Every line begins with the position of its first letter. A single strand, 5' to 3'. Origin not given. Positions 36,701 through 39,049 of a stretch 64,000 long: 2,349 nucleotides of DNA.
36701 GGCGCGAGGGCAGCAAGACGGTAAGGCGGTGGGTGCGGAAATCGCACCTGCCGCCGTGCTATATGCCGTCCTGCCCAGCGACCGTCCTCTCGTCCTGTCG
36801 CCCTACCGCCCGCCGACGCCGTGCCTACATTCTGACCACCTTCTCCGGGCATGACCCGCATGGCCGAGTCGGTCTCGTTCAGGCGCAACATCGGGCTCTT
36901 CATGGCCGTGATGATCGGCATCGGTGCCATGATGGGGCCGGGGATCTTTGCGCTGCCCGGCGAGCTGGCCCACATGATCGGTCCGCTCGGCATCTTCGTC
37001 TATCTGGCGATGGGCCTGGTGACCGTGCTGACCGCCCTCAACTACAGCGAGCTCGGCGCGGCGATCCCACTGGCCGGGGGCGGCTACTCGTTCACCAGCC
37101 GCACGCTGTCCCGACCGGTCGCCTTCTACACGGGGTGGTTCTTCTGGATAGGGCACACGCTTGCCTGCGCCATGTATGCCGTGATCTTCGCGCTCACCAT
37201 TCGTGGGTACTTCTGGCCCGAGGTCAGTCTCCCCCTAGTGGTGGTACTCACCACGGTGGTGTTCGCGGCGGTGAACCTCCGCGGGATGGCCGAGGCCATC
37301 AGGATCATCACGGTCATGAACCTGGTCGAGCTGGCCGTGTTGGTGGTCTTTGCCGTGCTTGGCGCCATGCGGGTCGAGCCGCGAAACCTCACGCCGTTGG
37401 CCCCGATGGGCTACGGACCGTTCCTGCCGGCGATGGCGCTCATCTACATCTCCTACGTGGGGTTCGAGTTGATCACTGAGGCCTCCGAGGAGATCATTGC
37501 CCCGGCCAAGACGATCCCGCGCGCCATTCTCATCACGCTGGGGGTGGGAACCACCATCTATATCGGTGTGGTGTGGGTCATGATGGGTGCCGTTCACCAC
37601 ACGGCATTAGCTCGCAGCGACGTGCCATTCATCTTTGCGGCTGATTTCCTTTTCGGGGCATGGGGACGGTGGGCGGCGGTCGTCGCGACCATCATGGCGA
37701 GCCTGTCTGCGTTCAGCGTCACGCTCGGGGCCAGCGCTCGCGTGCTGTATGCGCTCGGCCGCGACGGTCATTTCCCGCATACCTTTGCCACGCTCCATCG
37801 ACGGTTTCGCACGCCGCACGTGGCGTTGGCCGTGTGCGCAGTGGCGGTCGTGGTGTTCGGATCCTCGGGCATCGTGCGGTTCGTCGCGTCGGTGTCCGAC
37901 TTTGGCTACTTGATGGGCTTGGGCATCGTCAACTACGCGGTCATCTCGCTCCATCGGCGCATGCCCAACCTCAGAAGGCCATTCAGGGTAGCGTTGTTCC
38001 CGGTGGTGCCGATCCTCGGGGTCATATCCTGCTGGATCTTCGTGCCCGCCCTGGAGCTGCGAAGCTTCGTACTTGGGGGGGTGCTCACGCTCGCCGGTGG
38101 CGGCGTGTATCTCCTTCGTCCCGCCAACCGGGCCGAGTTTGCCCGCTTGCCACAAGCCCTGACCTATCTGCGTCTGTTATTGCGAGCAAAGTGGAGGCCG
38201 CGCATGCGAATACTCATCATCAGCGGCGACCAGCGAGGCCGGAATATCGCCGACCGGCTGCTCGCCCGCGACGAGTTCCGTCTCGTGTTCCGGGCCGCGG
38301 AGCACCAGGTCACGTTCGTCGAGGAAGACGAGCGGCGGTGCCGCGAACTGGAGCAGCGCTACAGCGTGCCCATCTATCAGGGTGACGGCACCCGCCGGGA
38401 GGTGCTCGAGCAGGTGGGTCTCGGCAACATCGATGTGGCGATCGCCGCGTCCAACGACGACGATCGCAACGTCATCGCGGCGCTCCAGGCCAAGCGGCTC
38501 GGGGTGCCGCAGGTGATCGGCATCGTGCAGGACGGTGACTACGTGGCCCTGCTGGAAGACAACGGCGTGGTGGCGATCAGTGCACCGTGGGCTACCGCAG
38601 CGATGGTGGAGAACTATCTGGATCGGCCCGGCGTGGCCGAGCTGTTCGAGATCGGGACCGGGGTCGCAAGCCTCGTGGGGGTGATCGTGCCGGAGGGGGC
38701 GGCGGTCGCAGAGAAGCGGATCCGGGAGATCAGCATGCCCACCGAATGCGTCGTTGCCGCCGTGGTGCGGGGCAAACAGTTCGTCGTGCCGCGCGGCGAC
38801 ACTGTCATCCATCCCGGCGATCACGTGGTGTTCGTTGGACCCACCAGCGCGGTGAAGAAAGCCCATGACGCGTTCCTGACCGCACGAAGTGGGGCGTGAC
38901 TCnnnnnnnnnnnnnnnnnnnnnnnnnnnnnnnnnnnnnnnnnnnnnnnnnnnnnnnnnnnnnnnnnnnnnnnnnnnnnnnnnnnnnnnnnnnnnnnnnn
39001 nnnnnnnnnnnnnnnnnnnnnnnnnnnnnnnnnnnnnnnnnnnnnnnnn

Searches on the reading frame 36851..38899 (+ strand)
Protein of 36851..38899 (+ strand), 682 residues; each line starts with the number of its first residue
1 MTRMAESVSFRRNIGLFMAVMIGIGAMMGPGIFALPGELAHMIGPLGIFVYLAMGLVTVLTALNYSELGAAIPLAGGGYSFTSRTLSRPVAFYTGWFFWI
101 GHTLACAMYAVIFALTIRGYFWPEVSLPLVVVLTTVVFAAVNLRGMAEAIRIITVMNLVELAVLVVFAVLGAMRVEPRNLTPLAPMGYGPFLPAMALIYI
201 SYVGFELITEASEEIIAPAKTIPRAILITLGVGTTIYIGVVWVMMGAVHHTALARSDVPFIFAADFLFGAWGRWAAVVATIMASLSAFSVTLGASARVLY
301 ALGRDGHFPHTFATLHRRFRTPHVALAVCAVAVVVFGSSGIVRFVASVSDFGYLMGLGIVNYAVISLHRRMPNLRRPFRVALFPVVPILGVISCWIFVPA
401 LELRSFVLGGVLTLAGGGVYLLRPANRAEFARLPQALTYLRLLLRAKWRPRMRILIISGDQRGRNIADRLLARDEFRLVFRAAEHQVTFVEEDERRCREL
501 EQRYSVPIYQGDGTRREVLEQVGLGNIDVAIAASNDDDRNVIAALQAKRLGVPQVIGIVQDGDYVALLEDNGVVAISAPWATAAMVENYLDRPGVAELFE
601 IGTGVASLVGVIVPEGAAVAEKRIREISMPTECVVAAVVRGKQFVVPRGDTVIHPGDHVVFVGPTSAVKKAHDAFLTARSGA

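Call 31: search_protein_families(library=pfam, proteins=[window:36851-38899:+], max_evalue=0.0001)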
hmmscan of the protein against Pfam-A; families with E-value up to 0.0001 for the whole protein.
window:36851-38899:+ (682 aa): 5 families
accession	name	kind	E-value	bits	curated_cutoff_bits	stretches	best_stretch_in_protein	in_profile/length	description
PF13520.12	AA_permease_2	-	5e-37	128.3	27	1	14-400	1-403/427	Amino acid permease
PF00324.27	AA_permease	-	2.2e-29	102.9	24.6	1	19-406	2-425/470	Amino acid permease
PF02254.24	TrkA_N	-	2.4e-18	67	23.8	1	454-575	1-112/116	TrkA-N domain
PF02080.26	TrkA_C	-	1.5e-15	57.3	27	1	608-675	1-70/71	TrkA-C domain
PF03845.19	Spore_permease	-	2e-05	24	23.4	1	17-261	5-247/321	Spore germination protein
